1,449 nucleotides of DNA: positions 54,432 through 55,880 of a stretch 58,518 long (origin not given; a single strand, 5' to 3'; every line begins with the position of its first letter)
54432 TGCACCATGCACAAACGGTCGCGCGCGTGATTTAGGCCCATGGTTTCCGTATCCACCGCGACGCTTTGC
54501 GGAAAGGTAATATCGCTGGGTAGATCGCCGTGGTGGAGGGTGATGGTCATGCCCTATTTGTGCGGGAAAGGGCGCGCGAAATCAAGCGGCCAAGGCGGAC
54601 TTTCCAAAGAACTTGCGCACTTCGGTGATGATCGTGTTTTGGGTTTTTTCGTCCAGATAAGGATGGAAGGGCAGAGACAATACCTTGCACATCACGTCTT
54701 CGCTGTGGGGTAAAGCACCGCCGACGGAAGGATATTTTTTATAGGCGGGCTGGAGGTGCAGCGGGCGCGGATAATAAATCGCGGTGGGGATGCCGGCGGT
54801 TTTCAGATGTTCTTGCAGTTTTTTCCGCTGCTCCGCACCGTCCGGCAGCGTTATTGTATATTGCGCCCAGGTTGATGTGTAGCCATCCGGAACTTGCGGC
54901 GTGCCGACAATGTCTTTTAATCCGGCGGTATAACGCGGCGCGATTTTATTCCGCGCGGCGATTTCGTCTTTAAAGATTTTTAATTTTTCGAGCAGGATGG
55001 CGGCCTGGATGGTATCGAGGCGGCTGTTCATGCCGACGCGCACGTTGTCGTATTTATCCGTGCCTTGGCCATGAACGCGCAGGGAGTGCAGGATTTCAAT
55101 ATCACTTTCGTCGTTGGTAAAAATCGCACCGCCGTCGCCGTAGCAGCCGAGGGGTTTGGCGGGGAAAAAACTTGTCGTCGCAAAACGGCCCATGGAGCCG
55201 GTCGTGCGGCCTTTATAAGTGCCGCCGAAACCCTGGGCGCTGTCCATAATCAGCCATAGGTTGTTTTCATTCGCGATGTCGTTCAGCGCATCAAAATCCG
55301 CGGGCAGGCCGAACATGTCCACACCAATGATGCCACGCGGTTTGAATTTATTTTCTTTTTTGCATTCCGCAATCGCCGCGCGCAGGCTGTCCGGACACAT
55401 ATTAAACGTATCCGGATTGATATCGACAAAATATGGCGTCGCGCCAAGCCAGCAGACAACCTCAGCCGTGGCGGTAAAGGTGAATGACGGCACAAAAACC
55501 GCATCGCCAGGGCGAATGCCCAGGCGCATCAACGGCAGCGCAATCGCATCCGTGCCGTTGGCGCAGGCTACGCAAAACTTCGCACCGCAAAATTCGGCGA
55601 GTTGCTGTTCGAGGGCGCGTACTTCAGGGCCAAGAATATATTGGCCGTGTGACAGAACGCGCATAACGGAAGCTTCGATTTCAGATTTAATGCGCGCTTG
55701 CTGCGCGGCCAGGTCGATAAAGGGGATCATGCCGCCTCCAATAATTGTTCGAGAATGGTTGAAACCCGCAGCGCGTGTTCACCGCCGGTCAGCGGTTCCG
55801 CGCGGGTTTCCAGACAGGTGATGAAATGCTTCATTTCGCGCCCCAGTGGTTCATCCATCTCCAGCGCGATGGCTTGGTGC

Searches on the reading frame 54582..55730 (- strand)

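Call 39: search_protein_families(library=pfam, proteins=[window:54582-55730:-], max_evalue=0.00001)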
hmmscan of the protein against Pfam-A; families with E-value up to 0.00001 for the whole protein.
window:54582-55730:- (382 aa): 2 families
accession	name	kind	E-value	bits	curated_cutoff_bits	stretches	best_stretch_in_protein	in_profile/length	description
PF01041.23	DegT_DnrJ_EryC1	-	1.8e-109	366.7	19.8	1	14-371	3-359/360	DegT/DnrJ/EryC1/StrS aminotransferase family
PF00155.27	Aminotran_1_2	-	1.3e-10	41.5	19.7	1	38-165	45-187/361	Aminotransferase class I and II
